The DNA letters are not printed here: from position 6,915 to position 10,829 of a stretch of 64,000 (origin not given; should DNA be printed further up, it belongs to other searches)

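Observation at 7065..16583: Translationally coupled four-gene operon built as two tandem [HTH-less Schlafen/AlbA_2-HATPase][large effector] dyads (PHP-SMC-like ATPase; SIR2): candidate undescribed anti-phage system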

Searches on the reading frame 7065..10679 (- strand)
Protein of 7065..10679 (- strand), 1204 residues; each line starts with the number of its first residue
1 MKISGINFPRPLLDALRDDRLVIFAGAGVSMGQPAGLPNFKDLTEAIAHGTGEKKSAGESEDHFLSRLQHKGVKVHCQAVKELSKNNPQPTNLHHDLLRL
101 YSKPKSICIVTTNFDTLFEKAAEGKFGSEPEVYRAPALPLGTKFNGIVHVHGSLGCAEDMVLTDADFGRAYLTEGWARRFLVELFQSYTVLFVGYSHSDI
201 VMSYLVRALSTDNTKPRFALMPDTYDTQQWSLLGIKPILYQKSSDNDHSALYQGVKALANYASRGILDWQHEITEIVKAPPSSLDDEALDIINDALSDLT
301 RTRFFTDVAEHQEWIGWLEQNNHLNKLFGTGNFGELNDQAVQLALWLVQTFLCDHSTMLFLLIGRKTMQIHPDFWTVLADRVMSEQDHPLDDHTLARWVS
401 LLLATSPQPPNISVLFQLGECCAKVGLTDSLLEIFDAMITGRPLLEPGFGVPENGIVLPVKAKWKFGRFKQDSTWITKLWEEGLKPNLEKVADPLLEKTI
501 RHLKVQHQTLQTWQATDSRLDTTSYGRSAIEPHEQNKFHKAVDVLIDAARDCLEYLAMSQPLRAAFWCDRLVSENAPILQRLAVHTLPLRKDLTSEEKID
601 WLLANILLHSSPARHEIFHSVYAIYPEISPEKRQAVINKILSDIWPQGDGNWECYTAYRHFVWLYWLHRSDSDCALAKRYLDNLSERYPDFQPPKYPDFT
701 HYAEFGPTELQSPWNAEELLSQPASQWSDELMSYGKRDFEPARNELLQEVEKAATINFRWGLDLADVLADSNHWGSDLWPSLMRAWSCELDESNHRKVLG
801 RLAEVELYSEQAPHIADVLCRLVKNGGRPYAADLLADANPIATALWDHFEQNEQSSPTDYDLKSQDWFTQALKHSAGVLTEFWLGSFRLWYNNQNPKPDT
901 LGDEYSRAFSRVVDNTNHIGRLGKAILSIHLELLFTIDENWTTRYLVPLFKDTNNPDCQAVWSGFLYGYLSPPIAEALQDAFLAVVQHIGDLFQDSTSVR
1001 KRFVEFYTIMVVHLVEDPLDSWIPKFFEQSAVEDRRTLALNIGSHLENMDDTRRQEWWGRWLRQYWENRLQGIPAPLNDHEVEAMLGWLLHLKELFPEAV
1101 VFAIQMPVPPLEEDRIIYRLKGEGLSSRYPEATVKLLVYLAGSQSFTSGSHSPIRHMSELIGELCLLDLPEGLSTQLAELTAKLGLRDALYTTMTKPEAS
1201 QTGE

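Call 3: search_protein_families(library=pfam, proteins=[window:7065-10679:-], max_evalue=0.01)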
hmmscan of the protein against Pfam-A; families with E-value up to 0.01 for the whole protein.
window:7065-10679:- (1204 aa): 3 families
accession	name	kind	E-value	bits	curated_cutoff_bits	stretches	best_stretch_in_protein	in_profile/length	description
PF13289.12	SIR2_2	-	1.1e-21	77.8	24.5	1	108-225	2-124/141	SIR2-like domain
PF13212.11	DUF4020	-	1.1e-06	29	22.7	1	1042-1159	35-163/182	Domain of unknown function (DUF4020)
PF02146.23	SIR2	-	0.00024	21.5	24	1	26-122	1-94/180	Sir2 family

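Call 4: search_protein_families(library=padloc, proteins=[window:7065-10679:-], max_evalue=0.01)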
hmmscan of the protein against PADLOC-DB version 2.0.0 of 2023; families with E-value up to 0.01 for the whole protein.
window:7065-10679:- (1204 aa): 17 families
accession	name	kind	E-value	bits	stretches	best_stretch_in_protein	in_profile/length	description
PDLC02183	Dsr1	-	1.1e-74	250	2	4-281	6-313/1275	-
PDLC04167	Dsr1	-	2.9e-74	248.5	2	5-327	7-359/1248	-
PDLC04166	Dsr1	-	1.1e-29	100.9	2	7-320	11-342/1227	-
PDLC00407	ThsA1|ThsA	-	2.1e-12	44.4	1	8-223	9-225/478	STALD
PDLC00409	ThsA1|ThsA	-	6.4e-11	40.1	1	10-211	12-211/242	STALD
PDLC04968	PDC-S25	-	3.2e-08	31.1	1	52-206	85-238/517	-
PDLC03856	LmuA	-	2.1e-06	25.2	1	108-213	117-221/433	-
PDLC02184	Dsr2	-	0.00017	17.7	1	84-169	100-180/1222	-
PDLC04087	SIR2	-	0.00032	17.7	0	85-123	113-149/343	-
PDLC05061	PDC-S65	-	0.0007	17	1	81-123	114-156/592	-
PDLC05060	PDC-S65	-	0.0013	15.7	1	88-134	29-74/503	-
PDLC02401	Aga_SIR2-PNTD1-PNTD2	-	0.0014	15.5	0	94-132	81-119/524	Class I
PDLC04967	PDC-S25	-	0.0019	15.2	1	105-211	145-253/528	-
PDLC04093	SIR2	-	0.0021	15.1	0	75-123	117-168/395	-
PDLC04082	SIR2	-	0.0023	14.9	0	91-123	113-145/345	-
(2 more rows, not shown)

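Call 40: search_dna_similar(query=window:7065-10679:-, collection=plasmids, mode=protein, max_evalue=1e-20, max_rows=40)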
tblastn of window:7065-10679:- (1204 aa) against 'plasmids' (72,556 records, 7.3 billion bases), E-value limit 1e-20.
Records with a match: 22; places in all: 22; records where one place covers at least 80% of the query: 2.
Best place of each record, by identity: <60% 22.
By first word of the organism name: Rhizobium 4; Pantoea 2; Escherichia 2; Ralstonia 2; Sinorhizobium 2; Shewanella 2; Rhodococcus 1; Bacillus 1; Blastomonas 1; Sphingomonas 1; and 4 more.
By predicted mobility (MOB-suite, as given by PLSDB): non-mobilizable 12; conjugative 6; mobilizable 4.
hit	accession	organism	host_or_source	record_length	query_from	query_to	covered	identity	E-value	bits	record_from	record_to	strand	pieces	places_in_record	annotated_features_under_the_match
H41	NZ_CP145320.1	Rhodococcus ruber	-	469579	22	1153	94%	27.2%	2e-97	351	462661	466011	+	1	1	SIR2 family protein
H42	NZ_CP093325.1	Bacillus sp. N5-665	whole organism,peat soil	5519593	22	1095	89%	25.5%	8e-91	331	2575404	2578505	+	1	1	none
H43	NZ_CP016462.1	Blastomonas sp. RAC04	Microbial isolate,Algal phycosphere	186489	22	548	44%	25.8%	2e-22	112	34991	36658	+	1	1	SIR2 family protein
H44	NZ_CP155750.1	Sphingomonas parapaucimobilis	Chinese cabbage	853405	22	345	27%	30.9%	3e-23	115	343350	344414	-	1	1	SIR2 family protein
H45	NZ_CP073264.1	Duffyella gerundensis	Lolium perenne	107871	22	337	26%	31.5%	1e-24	120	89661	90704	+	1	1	dsr1: anti-phage defense-associated sirtuin Dsr1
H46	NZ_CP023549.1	Rhodobacter sp. CZR27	cell culture,paddy soil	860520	22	389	31%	26.8%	3e-21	109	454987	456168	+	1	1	SIR2 family protein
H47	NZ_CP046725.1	Pantoea agglomerans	pure culture,cherry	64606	22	298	23%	35.6%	1e-28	133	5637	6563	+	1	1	dsr1: anti-phage defense-associated sirtuin Dsr1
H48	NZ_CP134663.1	Escherichia coli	Larus michahellis,bacteria,cloaca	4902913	22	298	23%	34.9%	2e-28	132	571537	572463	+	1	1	none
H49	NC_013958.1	Nitrosococcus halophilus Nc 4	-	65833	22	283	22%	36.8%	3e-33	148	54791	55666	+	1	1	dsr1: anti-phage defense-associated sirtuin Dsr1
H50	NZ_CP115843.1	Agrobacterium tumefaciens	willow,cell culture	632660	27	320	24%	32.3%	4e-21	108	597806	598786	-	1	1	dsr1: anti-phage defense-associated sirtuin Dsr1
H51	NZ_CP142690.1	Pantoea sp. S18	single cell,soil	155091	22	298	23%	33.8%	4e-30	137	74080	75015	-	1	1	dsr1: anti-phage defense-associated sirtuin Dsr1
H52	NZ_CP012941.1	Ralstonia solanacearum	plantain,cell culture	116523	22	283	22%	35.3%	1e-30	140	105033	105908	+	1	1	dsr1: anti-phage defense-associated sirtuin Dsr1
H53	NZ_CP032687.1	Rhizobium sp. CCGE531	Phaseolus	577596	22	319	25%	30.5%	2e-25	122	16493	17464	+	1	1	SIR2 family protein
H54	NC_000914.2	Sinorhizobium fredii NGR234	-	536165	22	329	26%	29.3%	4e-22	111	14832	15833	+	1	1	SIR2 family protein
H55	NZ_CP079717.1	Shewanella xiamenensis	hospital wastewater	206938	22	266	20%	36.0%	7e-28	130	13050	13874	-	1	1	dsr1: anti-phage defense-associated sirtuin Dsr1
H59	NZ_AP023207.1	Escherichia coli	Homo sapiens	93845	22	287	22%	32.2%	9e-26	123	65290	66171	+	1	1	anti-phage defense-associated sirtuin Dsr1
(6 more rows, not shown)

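Call 42: search_protein_families(library=ncbifam, proteins=[window:7065-10679:-], max_evalue=0.001)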
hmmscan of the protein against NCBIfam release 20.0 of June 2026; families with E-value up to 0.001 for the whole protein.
window:7065-10679:- (1204 aa): 3 families
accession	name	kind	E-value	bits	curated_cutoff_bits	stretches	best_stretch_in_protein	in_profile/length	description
NF041818.1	Dsr1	equivalog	6.3e-94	315.7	1400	2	5-300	7-332/1263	anti-phage defense-associated sirtuin Dsr1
NF041819.1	Dsr2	equivalog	0.00057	18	1400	1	85-169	96-175/1215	anti-phage defense-associated sirtuin Dsr2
NF001752.0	PRK00481.1-1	equivalog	0.00058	19.5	221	1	18-122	14-114/242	NAD-dependent protein deacylase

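Call 44: get_annotated_region(hit=H41, flank=5000)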
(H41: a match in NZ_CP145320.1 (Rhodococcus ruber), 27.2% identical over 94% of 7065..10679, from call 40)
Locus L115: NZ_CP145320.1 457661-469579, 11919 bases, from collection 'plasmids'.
description: Rhodococcus ruber strain MSA14 plasmid pmega_1, complete sequence
organism: Rhodococcus ruber (NCBI taxid 1830)
taxonomy: Bacteria; Actinomycetota; Actinomycetes; Mycobacteriales; Nocardiaceae; Rhodococcus; Rhodococcus ruber
host: -; source: -; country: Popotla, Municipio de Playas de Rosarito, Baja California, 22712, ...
typing (MOB-suite, as given by PLSDB): non-mobilizable
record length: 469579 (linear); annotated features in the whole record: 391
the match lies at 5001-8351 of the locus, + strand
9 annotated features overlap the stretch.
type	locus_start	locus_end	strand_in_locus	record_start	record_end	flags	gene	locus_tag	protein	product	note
CDS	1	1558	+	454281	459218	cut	-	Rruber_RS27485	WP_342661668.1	WD40 repeat domain-containing protein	-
CDS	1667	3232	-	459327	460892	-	-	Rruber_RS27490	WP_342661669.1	IS1634 family transposase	-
CDS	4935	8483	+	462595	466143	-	-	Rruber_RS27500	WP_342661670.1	SIR2 family protein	-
CDS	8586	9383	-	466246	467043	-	-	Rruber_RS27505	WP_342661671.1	helix-turn-helix transcriptional regulator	-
CDS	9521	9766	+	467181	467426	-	-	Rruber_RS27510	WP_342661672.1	hypothetical protein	-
CDS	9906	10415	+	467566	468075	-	-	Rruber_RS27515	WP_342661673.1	hypothetical protein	-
CDS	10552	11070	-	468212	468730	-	-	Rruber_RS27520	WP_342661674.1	hypothetical protein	-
CDS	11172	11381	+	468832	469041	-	-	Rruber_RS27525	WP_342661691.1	hypothetical protein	-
CDS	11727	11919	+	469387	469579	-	-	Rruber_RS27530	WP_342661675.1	hypothetical protein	-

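Call 45: find_related_loci(query=window:7065-10679:-, collection=viral_contigs, flank=6000)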
Query window:7065-10679:- (1204 aa) in viral_contigs; peptide patterns used: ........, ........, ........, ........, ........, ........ (x = any residue, [..] = any of these).
6 stretches matched a pattern, but none encodes a relative of the query by tblastn (E <= 1e-3).

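Call 47: find_homologous_proteins(query=window:7065-10679:-, max_evalue=1e-30)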
Query window:7065-10679:- (1204 aa): 3127 proteins with E <= 1e-30 among 8000 candidates; the best 120 are listed.
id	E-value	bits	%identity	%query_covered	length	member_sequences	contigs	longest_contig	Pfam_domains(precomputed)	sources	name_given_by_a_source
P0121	0.0e+0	2835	100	100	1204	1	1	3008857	PF13212.11,PF13289.13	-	-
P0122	0.0e+0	1358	54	99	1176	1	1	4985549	PF13212.11,PF13289.13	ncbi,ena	-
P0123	0.0e+0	1356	54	99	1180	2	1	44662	PF13212.11,PF13289.13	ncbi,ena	-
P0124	0.0e+0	1351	53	99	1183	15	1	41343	PF13212.11,PF13289.13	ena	-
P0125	0.0e+0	1335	53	99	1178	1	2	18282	PF13212.11,PF13289.13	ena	-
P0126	0.0e+0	1305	52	99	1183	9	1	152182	PF13212.11,PF13289.13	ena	-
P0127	0.0e+0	1292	51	99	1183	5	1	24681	PF13212.11,PF13289.13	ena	-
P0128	0.0e+0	1292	52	97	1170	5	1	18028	PF13212.11,PF13289.13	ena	-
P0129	0.0e+0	1290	52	99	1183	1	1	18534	PF13212.11,PF13289.13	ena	-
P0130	0.0e+0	1267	51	99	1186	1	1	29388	PF13212.11,PF13289.13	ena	-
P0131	0.0e+0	1265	50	99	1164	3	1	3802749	PF13212.11,PF13289.13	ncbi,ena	-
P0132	0.0e+0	1259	51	99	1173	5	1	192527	PF13289.13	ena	-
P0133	0.0e+0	1259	50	99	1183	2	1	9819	PF13212.11,PF13289.13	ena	-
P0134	0.0e+0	1256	51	99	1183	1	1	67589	PF13212.11,PF13289.13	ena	-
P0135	0.0e+0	1253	51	99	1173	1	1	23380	PF13212.11,PF13289.13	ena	-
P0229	0.0e+0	1128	47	98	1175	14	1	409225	PF13212.11,PF13289.13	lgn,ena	-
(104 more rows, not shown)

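Call 48: find_encoding_contigs(protein=P0229, flank=8000, max_places=3)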
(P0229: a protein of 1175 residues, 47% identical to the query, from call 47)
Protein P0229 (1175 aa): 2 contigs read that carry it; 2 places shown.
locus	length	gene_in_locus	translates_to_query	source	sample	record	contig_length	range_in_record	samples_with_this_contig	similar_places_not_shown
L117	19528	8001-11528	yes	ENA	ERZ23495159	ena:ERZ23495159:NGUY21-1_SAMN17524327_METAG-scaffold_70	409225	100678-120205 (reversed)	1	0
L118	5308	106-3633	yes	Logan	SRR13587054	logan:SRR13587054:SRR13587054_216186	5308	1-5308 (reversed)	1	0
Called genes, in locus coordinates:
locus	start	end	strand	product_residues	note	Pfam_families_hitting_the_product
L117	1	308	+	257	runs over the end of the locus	PF02151:UVR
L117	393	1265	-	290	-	PF00140:Sigma70_r1_2, PF04542:Sigma70_r2, PF04539:Sigma70_r3, PF04545:Sigma70_r4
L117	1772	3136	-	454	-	PF00072:Response_reg, PF00158:Sigma54_activat, PF14532:Sigma54_activ_2, PF00004:AAA, PF07728:AAA_5, PF25601:AAA_lid_14, PF02954:HTH_8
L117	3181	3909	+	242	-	PF01209:Ubie_methyltran, PF13489:Methyltransf_23, PF13847:Methyltransf_31, PF08241:Methyltransf_11, PF08242:Methyltransf_12, PF13649:Methyltransf_25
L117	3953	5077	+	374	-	PF04055:Radical_SAM, PF19288:CofH_C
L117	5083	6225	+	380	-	PF04055:Radical_SAM, PF19288:CofH_C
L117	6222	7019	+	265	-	PF02621:VitK2_biosynth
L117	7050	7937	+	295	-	-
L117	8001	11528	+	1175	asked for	PF13289:SIR2_2, PF13212:DUF4020 (weak)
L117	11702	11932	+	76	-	PF01402:RHH_1 (weak)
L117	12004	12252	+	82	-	PF15937:PrlF_antitoxin, PF04014:MazE_antitoxin (weak)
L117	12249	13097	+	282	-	PF00561:Abhydrolase_1 (weak), PF07819:PGAP1 (weak)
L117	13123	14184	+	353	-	PF02661:Fic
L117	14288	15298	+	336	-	PF01073:3Beta_HSD, PF01370:Epimerase, PF02719:Polysacc_synt_2, PF04321:RmlD_sub_bind, PF07993:NAD_binding_4, PF16363:GDP_Man_Dehyd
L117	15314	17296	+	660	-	PF00920:ILVD_EDD_N, PF24877:ILV_EDD_C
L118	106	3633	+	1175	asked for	PF13289:SIR2_2, PF13212:DUF4020 (weak)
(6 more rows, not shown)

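Call 49: find_encoding_contigs(protein=P0122, flank=8000, max_places=2)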
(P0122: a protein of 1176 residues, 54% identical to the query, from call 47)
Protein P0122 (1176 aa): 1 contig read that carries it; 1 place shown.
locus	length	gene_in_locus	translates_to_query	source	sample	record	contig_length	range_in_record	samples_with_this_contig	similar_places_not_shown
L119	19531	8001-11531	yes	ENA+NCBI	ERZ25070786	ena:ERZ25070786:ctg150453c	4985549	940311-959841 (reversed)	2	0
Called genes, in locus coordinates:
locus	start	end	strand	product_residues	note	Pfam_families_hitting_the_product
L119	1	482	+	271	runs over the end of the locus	PF27111:Rv1352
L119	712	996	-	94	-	-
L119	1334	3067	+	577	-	PF01547:SBP_bac_1, PF13416:SBP_bac_8 (weak)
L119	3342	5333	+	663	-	PF23414:Beta-prop_EML_2, PF25173:Beta-prop_WDR3_1st, PF13570:Beta-prop_ACSF4, PF23381:Beta-prop_IFT122_1st, PF24796:WDR55, PF25174:Beta-prop_THOC3, PF13360:PQQ_2, PF13570:Beta-prop_ACSF4, +20 more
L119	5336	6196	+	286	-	PF00528:BPD_transp_1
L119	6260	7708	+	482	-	PF00251:Glyco_hydro_32N, PF08244:Glyco_hydro_32C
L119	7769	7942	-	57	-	-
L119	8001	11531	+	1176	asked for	PF13289:SIR2_2, PF13212:DUF4020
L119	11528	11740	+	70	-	-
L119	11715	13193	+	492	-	PF09820:AAA-ATPase_like, PF08011:PDDEXK_9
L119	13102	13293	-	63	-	-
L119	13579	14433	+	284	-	PF12911:OppC_N, PF00528:BPD_transp_1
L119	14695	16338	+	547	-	PF00496:SBP_bac_5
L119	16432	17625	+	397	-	PF01321:Creatinase_N, PF00557:Peptidase_M24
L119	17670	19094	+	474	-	PF00496:SBP_bac_5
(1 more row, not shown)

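Call 50: find_encoding_contigs(protein=P0124, flank=8000, max_places=2)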
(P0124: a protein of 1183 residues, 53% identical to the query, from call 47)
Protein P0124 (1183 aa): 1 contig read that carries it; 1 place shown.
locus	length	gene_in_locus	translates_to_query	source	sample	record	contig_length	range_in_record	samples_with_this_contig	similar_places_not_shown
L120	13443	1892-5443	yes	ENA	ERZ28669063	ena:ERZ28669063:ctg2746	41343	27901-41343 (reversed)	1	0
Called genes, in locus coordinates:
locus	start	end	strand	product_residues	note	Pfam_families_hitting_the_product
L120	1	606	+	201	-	?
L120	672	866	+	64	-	-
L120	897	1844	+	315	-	PF01370:Epimerase (faint), PF13460:NAD_binding_10 (weak)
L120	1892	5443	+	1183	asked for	PF13289:SIR2_2, PF13212:DUF4020 (weak)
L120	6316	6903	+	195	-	PF01878:EVE (weak)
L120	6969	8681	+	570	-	PF01019:G_glu_transpept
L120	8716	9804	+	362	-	PF10282:Lactonase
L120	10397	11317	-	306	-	PF08450:SGL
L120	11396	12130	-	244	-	PF03328:HpcH_HpaI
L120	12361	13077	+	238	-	PF22513:FitA-like_RHH, PF19736:DUF6226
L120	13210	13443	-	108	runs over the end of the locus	PF00085:Thioredoxin, PF13098:Thioredoxin_2, PF13905:Thioredoxin_8 (faint)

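Call 51: find_encoding_contigs(protein=P0126, flank=8000, max_places=2)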
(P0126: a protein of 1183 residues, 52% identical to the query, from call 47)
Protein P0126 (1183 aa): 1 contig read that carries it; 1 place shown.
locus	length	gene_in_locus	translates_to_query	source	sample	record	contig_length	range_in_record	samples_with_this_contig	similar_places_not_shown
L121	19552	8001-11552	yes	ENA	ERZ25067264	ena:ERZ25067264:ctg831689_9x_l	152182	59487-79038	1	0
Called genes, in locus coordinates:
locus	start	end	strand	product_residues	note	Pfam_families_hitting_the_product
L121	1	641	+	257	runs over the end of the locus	-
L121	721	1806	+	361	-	PF18165:pP_pnuc_1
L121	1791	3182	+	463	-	PF01420:Methylase_S (faint)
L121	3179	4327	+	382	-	PF06114:Peptidase_M78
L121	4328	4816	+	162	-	PF14367:DUF4411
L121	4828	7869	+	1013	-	PF04313:HSDR_N, PF00270:DEAD (weak), PF04851:ResIII, PF18766:SWI2_SNF2, PF22679:T1R_D3-like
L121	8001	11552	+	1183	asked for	PF13289:SIR2_2, PF13212:DUF4020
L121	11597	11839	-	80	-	-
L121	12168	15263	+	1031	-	-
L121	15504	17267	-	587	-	PF04851:ResIII (faint)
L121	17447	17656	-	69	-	-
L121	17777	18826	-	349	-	PF19587:DUF6094, PF05175:MTS (weak)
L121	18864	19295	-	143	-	-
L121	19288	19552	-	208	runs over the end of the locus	-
